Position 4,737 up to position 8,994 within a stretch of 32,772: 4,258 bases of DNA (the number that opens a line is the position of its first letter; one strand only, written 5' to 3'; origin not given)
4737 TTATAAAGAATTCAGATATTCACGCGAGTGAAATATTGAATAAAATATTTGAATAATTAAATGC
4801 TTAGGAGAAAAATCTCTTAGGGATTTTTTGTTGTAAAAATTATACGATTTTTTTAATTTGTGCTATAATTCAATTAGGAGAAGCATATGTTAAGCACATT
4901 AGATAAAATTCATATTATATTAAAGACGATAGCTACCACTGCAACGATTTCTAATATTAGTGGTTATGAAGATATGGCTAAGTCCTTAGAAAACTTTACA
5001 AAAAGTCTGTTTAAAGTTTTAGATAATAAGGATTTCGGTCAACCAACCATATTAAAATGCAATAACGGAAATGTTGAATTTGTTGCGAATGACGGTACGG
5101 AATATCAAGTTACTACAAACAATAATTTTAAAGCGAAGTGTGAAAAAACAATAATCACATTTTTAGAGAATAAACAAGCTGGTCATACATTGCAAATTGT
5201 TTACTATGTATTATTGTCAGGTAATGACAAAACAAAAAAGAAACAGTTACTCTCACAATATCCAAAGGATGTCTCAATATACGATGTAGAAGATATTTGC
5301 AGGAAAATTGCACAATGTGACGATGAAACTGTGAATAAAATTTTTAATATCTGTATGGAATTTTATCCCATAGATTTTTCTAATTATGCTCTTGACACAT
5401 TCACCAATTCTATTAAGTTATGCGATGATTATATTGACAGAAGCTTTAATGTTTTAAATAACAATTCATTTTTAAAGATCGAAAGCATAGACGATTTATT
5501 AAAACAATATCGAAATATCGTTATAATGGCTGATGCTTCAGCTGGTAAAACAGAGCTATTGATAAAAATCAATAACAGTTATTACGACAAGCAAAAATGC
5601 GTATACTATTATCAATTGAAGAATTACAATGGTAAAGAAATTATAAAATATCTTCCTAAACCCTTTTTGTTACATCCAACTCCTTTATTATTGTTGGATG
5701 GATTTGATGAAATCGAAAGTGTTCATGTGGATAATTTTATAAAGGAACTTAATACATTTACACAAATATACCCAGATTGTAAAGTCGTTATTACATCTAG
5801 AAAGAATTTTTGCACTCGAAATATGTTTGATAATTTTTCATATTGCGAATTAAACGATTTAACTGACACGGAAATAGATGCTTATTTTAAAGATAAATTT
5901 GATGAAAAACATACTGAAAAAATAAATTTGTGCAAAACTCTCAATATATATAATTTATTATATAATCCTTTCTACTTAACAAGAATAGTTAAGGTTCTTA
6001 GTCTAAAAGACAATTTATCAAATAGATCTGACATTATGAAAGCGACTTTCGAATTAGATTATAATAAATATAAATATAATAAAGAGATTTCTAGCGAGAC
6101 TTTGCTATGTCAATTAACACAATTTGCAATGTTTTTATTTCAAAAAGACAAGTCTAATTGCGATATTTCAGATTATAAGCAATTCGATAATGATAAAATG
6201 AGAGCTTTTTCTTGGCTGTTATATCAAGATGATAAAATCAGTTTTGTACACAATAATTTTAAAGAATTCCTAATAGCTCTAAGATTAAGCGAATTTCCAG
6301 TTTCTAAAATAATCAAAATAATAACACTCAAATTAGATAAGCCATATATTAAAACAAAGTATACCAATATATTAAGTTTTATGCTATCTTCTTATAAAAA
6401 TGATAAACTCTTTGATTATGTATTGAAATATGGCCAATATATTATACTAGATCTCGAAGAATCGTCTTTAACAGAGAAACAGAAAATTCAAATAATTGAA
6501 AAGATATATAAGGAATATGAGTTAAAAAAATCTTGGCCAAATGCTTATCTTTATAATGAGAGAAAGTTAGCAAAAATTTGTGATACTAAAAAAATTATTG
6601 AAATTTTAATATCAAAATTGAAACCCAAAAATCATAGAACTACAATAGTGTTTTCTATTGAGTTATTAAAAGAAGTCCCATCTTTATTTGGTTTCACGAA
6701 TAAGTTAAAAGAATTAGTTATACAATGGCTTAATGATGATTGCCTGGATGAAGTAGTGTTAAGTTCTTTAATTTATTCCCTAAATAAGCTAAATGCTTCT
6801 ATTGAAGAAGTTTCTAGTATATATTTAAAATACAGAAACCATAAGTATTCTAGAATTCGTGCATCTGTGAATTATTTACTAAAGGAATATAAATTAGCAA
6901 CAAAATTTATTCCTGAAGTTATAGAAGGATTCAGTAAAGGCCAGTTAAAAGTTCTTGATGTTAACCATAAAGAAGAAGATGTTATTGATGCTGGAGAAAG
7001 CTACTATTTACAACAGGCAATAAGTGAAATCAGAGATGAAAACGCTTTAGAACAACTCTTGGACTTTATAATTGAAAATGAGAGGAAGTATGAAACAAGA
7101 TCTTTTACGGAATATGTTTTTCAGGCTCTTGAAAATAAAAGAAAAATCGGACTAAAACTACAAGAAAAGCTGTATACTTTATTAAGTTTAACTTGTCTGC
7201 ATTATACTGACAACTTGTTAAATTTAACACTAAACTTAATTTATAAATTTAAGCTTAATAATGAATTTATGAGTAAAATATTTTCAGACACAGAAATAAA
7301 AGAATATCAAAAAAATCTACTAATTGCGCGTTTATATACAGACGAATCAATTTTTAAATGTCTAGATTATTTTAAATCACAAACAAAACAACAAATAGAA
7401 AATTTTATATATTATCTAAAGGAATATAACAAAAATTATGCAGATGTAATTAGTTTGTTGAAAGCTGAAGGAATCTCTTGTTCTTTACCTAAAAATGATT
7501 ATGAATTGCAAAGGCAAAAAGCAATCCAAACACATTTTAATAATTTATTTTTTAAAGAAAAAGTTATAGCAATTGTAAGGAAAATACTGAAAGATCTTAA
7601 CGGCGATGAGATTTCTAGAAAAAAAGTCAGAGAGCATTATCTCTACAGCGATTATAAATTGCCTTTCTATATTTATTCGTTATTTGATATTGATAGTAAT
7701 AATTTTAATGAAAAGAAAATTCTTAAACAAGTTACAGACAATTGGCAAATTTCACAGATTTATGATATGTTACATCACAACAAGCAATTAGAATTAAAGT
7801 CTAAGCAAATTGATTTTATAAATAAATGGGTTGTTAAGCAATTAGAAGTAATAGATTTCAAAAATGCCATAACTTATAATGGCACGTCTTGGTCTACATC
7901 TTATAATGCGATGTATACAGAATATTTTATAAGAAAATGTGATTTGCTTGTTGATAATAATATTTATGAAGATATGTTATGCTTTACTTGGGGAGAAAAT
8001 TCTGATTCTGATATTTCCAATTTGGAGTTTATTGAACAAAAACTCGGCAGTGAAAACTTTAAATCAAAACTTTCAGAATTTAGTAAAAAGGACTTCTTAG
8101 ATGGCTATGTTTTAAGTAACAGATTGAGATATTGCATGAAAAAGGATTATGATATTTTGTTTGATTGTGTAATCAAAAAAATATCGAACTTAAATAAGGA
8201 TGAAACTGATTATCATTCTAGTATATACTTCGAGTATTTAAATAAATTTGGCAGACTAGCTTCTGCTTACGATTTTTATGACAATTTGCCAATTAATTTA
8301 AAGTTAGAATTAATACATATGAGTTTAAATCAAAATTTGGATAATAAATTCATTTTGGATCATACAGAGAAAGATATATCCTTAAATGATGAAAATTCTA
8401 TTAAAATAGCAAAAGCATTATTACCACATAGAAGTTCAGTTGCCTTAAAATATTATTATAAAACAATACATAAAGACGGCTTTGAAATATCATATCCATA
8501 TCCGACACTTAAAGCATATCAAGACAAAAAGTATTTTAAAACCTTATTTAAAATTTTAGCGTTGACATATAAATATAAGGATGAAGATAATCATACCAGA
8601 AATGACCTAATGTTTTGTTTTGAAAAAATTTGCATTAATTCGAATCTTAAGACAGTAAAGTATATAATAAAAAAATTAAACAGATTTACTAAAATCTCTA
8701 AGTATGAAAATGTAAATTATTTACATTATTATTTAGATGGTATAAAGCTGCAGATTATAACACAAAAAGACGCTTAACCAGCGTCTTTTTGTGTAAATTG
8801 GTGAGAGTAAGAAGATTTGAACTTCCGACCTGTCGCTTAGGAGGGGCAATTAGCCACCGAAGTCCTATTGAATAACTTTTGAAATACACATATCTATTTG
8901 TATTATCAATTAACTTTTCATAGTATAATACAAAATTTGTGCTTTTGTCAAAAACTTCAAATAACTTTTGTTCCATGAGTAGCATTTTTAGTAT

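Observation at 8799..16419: tRNA-Arg(CCU) split at its anticodon loop by tandem elements, with an intact replacement tRNA carried inside element 2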

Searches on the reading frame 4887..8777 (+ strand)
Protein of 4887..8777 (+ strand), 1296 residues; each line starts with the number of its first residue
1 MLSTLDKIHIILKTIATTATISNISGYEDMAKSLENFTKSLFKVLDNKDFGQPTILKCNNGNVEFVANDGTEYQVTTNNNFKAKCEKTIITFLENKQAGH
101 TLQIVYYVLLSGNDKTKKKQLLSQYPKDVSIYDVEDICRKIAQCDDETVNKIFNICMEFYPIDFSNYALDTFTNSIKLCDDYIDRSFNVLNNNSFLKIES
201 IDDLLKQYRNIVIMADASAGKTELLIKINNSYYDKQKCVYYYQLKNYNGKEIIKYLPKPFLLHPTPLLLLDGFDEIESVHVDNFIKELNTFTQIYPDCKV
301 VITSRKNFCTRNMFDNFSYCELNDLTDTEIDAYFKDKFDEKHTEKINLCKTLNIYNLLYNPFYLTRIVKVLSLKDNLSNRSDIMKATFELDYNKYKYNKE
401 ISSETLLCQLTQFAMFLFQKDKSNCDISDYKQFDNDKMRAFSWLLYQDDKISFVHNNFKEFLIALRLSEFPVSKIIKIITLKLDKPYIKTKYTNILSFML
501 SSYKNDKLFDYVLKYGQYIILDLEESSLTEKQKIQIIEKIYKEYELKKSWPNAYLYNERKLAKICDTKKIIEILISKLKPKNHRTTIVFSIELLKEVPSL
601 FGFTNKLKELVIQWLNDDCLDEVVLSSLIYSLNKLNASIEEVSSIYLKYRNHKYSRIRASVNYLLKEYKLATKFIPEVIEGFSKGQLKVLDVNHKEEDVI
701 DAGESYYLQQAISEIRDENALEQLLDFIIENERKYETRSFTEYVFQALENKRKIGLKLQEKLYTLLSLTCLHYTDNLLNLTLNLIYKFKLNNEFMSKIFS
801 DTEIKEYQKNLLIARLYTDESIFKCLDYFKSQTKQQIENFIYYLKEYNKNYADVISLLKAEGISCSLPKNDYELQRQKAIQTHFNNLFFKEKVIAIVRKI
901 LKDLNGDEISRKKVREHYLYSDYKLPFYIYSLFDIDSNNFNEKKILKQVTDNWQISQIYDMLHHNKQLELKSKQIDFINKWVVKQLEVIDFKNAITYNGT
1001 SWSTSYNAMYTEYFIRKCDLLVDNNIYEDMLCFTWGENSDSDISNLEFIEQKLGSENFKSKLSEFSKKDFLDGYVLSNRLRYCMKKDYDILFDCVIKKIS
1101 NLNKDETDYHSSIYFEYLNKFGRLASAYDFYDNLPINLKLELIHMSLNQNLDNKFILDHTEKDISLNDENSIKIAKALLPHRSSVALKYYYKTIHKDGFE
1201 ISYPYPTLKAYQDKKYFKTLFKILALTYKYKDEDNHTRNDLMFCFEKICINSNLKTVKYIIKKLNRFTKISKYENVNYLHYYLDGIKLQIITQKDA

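Call 9: search_protein_families(library=pfam, proteins=[window:4887-8777:+], max_evalue=0.01)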
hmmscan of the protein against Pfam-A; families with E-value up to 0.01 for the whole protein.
window:4887-8777:+ (1296 aa): 1 family
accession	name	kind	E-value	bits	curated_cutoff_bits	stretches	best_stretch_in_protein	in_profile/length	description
PF05729.18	NACHT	-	0.0012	19.2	26.7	1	267-340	84-166/167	NACHT domain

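Call 68: search_protein_families(library=padloc, proteins=[window:4887-8777:+], max_evalue=0.001)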
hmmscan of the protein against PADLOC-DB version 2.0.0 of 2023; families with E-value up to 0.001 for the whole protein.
window:4887-8777:+ (1296 aa): 0 families

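Call 69: search_protein_families(library=phrogs, proteins=[window:4887-8777:+], max_evalue=0.001)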
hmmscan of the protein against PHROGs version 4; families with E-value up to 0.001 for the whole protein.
window:4887-8777:+ (1296 aa): 0 families

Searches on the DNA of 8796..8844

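Call 47: search_rna_families(source=window, start=8796, end=8844, threshold=evalue, max_evalue=10, show_alignments=2)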
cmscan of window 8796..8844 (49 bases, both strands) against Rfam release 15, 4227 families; matches with E-value up to 10: 1.
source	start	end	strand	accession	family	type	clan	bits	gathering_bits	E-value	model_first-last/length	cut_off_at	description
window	8802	8844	-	RF00005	tRNA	Gene; tRNA;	CL00001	24.3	29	0.00091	30-71/71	5'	tRNA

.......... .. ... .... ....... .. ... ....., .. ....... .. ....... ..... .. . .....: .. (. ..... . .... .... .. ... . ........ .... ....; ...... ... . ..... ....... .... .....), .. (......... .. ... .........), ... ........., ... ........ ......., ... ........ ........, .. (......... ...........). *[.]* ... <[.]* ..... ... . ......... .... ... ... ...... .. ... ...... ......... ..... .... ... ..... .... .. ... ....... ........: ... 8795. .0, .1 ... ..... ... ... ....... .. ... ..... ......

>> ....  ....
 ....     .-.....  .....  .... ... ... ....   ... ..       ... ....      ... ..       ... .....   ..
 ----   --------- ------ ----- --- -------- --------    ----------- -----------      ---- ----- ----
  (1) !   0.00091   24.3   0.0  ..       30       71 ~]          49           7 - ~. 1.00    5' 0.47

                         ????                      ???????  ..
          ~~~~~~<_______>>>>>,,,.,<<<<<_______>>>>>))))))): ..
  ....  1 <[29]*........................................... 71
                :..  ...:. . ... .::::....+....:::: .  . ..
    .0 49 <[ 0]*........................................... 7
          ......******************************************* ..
